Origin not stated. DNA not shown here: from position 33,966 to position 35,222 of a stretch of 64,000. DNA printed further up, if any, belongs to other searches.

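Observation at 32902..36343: Divergent operon: C45 Ntn-hydrolase/acyltransferase, signal-less SBP-fold protein, MFS transporter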

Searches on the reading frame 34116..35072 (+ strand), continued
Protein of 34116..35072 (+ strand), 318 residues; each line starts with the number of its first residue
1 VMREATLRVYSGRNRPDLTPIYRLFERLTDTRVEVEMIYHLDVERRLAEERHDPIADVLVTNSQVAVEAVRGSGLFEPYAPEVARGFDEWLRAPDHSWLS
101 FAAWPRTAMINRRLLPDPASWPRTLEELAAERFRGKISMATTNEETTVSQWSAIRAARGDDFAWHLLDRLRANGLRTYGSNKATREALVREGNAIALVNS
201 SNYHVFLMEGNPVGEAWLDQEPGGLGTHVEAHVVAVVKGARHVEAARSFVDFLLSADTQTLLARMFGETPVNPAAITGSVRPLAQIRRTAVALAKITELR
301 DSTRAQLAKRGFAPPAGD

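Call 22: search_protein_representatives(protein=window:34119-35072:+)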
Query: 317 residues. Proteins with E-value up to 0.001 (for the whole library): 1534; up to 1e-10: 365; up to 1e-30: 23. The best 150 are listed.
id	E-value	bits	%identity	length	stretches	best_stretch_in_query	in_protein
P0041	2.1e-166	569.1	82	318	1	5-317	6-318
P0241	4.3e-98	344.8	51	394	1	2-311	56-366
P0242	2.7e-64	233.8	58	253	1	108-305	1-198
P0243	4.7e-63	229.7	56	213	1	108-311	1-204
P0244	4.6e-62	226.4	61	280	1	2-169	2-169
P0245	3.8e-61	223.4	57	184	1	5-184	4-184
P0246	4.8e-61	223.1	41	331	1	6-314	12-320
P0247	7.0e-60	219.3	98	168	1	138-241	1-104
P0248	2.0e-43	165.2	34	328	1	5-311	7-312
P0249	7.7e-43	163.3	98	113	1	1-82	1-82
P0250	3.7e-41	157.8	33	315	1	6-312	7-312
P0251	2.7e-40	155.0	60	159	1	5-121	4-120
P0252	6.3e-40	153.8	54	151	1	165-311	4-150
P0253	6.1e-39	150.5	30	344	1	3-306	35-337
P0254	1.3e-37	146.2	64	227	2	142-219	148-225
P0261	6.7e-31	124.1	31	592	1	5-290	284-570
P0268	1.6e-28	116.3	32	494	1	3-303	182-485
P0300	5.4e-23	98.1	28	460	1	6-271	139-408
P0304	3.7e-22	95.4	31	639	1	7-296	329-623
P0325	5.6e-20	88.3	27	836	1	46-292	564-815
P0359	1.2e-17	80.5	29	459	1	9-264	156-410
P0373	7.0e-17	78.1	27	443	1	6-301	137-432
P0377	2.3e-16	76.4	26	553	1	7-264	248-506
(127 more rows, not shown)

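Call 24: find_encoding_contigs(protein=P0241, flank=8000, max_places=2)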
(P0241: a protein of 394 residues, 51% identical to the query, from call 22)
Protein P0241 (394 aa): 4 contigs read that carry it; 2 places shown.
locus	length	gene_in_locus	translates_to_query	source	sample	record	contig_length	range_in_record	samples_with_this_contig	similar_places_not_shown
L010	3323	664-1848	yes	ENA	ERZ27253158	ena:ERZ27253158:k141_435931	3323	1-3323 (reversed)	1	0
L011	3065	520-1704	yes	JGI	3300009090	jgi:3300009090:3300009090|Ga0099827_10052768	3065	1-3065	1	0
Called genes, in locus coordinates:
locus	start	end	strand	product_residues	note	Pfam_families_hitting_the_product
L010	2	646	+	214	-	?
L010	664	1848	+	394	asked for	PF13531:SBP_bac_11, PF13416:SBP_bac_8 (weak), PF13343:SBP_bac_6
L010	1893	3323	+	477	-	?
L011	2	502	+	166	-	?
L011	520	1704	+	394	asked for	PF13531:SBP_bac_11, PF13416:SBP_bac_8 (weak), PF13343:SBP_bac_6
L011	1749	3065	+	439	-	?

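Call 25: find_encoding_contigs(protein=P0246, flank=8000, max_places=2)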
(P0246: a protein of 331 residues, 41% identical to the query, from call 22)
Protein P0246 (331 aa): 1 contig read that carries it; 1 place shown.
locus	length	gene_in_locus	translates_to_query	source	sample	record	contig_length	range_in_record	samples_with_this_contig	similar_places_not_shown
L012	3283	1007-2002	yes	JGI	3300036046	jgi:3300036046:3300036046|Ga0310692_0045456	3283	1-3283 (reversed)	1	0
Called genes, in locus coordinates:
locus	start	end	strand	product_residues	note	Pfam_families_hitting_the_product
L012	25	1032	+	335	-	PF13531:SBP_bac_11, PF13416:SBP_bac_8 (weak), PF13343:SBP_bac_6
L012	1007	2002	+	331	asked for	PF13416:SBP_bac_8, PF13343:SBP_bac_6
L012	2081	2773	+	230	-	-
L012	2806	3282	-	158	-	?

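Call 26: search_protein_families(library=pfam, proteins=[L010:2-646:+, L010:1893-3323:+, L012:25-1032:+, L012:2081-2773:+, L012:2806-3282:-], max_evalue=0.01)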
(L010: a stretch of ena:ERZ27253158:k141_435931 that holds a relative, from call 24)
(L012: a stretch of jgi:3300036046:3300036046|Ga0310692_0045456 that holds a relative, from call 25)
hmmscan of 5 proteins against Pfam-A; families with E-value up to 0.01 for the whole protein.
L010:2-646:+ (214 aa): 1 family
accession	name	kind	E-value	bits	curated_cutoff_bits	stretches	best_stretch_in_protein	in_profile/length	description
PF25183.1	OMP_b-brl_4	-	1.2e-37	130.3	30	1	14-207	652-838/838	Outer membrane beta barrel domain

L010:1893-3323:+ (477 aa): 5 families
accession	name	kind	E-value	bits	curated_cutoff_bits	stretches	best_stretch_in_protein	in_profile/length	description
PF25183.1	OMP_b-brl_4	-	6.2e-50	170.9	30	1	257-457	1-232/838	Outer membrane beta barrel domain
PF13620.12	CarboxypepD_reg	-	1.9e-20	73.4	32.3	1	33-114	1-82/82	Carboxypeptidase regulatory-like domain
PF13715.12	CarbopepD_reg_2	-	6.9e-08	32.9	32.2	1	34-113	1-76/88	CarboxypepD_reg-like domain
PF07715.20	Plug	-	3.9e-07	31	23.9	1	179-252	34-106/107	TonB-dependent Receptor Plug Domain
PF17210.9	SdrD_B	-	0.0016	19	29.7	1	39-95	17-74/112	SdrD B-like domain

L012:25-1032:+ (335 aa): 4 families
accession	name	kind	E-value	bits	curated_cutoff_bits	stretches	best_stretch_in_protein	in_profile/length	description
PF13343.11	SBP_bac_6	-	1.3e-12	48.2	24.6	1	62-272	20-224/245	Bacterial extracellular solute-binding protein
PF13531.11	SBP_bac_11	-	1.1e-10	42.1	25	1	4-259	1-221/227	Bacterial extracellular solute-binding protein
PF13416.11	SBP_bac_8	-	2.7e-06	27.8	27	1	162-272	160-265/279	Bacterial extracellular solute-binding protein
PF01547.30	SBP_bac_1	-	5.6e-05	23.7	26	1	22-256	17-306/307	Bacterial extracellular solute-binding protein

L012:2081-2773:+ (230 aa): 1 family
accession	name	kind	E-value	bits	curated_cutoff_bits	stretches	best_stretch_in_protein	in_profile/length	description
PF05257.22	CHAP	-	0.0015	19.4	26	1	75-161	10-68/81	CHAP domain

L012:2806-3282:- (158 aa): 1 family
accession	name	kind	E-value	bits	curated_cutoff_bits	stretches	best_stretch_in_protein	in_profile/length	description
PF00296.26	Bac_luciferase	-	1e-07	32.1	27.9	1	5-120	177-309/314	Luciferase-like monooxygenase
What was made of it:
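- TonB-dependent receptors flank the Tat-exported homologue (call 26).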

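Call 33: find_encoding_contigs(protein=P0248, flank=8000, max_places=2)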
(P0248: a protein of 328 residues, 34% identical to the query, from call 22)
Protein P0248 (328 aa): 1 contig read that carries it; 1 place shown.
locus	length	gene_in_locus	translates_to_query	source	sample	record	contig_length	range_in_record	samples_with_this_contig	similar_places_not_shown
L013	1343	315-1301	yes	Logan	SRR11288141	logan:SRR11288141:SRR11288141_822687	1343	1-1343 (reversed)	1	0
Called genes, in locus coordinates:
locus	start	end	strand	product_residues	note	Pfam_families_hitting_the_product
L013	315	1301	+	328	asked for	PF13531:SBP_bac_11, PF01547:SBP_bac_1 (weak), PF13416:SBP_bac_8, PF13343:SBP_bac_6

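Call 34: find_encoding_contigs(protein=P0250, flank=8000, max_places=2)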
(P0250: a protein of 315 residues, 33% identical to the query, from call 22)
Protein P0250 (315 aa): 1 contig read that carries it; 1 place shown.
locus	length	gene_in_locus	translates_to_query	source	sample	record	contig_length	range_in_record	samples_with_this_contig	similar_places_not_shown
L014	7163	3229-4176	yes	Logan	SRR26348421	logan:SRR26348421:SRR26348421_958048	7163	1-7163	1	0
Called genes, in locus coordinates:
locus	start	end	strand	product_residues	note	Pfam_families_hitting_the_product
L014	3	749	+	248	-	?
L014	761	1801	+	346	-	PF00682:HMGL-like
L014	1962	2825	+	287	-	PF03328:HpcH_HpaI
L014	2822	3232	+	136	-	PF02311:AraC_binding (weak), PF01050:MannoseP_isomer (weak), PF07883:Cupin_2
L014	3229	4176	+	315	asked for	PF13531:SBP_bac_11, PF13416:SBP_bac_8, PF13343:SBP_bac_6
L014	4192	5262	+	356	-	PF02615:Ldh_2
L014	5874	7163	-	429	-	?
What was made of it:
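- P0250 lies among cytoplasmic enzymes with no exported partner (call 34).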

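Call 35: find_related_loci(query=A1, collection=genome_contigs, flank=10000)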
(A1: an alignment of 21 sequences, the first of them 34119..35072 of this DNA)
Query A1 (317 aa) in genome_contigs; peptide patterns used: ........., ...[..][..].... (x = any residue, [..] = any of these).
107 stretches matched a pattern; 22 encode a relative of the query (tblastn E <= 1e-3); 22 distinct loci.
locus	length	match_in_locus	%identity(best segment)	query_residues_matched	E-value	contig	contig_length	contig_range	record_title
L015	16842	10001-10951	81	1-317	7e-177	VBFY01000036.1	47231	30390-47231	MAG: Chloroflexi bacterium isolate CF_64 14_1009_16_40cm_scaffold_2470, whole genome shotgun sequence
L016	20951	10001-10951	81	1-317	4e-171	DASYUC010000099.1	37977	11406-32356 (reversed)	MAG TPA_asm: Candidatus Limnocylindria bacterium isolate SMAG_U4585 k141_2974994, whole genome shotgun sequence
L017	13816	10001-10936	81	6-317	4e-169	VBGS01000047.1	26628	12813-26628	MAG: Chloroflexi bacterium isolate CF_84 14_0927_12_20cm_scaffold_3839, whole genome shotgun sequence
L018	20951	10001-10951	79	1-317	2e-165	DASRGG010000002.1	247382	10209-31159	MAG TPA_asm: Candidatus Limnocylindria bacterium isolate SMAG_U10052 k141_995103, whole genome shotgun sequence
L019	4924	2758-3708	79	1-317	4e-168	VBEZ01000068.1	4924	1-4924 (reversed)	MAG: Chloroflexi bacterium isolate CF_39 14_1009_02_40cm_scaffold_14021, whole genome shotgun sequence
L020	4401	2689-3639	77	1-316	6e-168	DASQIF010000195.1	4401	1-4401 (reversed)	MAG TPA_asm: Candidatus Acidiferrales bacterium isolate SMAG_U11852 k141_474829, whole genome shotgun sequence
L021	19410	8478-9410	77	3-313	1e-160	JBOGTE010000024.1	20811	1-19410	MAG: Candidatus Limnocylindria bacterium isolate SD8037_metabat2.bin.30_sub NODE_902_length_20811_cov_2.752321, whole ge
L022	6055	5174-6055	82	1-294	3e-161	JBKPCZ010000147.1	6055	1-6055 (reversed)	MAG: Chloroflexota bacterium isolate GB_EKS_MAG_00038 GB_EKS_000001119684, whole genome shotgun sequence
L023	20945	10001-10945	82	3-317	1e-157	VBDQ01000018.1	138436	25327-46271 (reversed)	MAG: Chloroflexi bacterium isolate CF_4 14_0903_16_30cm_scaffold_130, whole genome shotgun sequence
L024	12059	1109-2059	68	1-317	7e-148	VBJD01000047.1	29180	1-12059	MAG: Chloroflexi bacterium isolate CF_147 14_0929_05_30cm_scaffold_2695, whole genome shotgun sequence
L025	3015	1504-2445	76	3-316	5e-154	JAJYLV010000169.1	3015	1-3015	MAG: Chloroflexi bacterium isolate DBS2-1.bin91 NODE_72916_length_3015_cov_3.993421, whole genome shotgun sequence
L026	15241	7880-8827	70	1-316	2e-148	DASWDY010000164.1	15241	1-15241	MAG TPA_asm: Candidatus Limnocylindria bacterium isolate SMAG_U2748 k141_421076, whole genome shotgun sequence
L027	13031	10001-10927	60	3-311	4e-121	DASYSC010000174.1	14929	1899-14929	MAG TPA_asm: Candidatus Limnocylindria bacterium isolate SMAG_U4527 k141_122111, whole genome shotgun sequence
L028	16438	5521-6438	61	6-311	8e-121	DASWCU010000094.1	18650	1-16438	MAG TPA_asm: Candidatus Limnocylindria bacterium isolate SMAG_U2717 k141_1238299, whole genome shotgun sequence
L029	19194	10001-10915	60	6-311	7e-121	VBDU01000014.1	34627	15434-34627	MAG: Chloroflexi bacterium isolate CF_8 14_1009_13_30cm_scaffold_3815, whole genome shotgun sequence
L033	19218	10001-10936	55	1-312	3e-99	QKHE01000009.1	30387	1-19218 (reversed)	MAG: Chloroflexi bacterium isolate SZUA-546 scaffold_3172, whole genome shotgun sequence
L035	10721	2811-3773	51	4-316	2e-91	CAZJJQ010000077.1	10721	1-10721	MAG TPA_asm: uncultured Planctomycetales bacterium isolate SRP189682_co1_323 genome assembly, contig: NODE_14418_length_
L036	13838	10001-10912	54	8-311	2e-94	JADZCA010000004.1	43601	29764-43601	MAG: Planctomycetota bacterium isolate SJ703 c_000000025556, whole genome shotgun sequence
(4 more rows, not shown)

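Call 38: predict_structure(alignment_id=A1)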
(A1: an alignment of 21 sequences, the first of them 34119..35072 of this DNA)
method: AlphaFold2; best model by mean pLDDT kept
length: 317 residues; sequences in the alignment: 21
mean_pLDDT: 87.9   pTM: 0.86
mean pLDDT of the five models: 87.9, 87.8, 87.2, 85.8, 84.7
residues with pLDDT >= 90: 183; 70-90: 111; 50-70: 14; < 50: 9
segments of 3 or more residues with pLDDT < 50: 202-208
pLDDT, mean of each block of 10 residues (from residue 1): 80 76 94 85 84 92 87 90 85 93 89 92 95 94 90 97 97 92 86 85 50 88 90 93 94 93 85 85 89 93 94 67
secondary structure, 60 per line:
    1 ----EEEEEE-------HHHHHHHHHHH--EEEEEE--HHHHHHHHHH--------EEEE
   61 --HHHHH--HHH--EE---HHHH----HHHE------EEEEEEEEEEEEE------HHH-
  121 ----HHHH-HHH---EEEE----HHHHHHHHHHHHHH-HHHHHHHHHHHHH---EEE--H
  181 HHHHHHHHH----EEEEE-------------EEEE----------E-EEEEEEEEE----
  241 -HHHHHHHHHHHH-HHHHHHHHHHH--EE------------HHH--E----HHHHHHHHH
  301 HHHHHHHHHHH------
elements in order: E5-10 H18-28 E31-36 H39-48 E57-60 H63-67 H80-83 E98-110 H125-128 E136-139 H144-157 H159-171 E175-177 H180-189 E194-198 E212-215 E228-236 H242-253 H255-265 H292-311
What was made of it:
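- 34119..35072 (+): Signal-less FbpA/FutA-fold solute-binding-protein homologue, 317 aa, cytoplasmic. AF2 pLDDT 87.9 (call 38).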
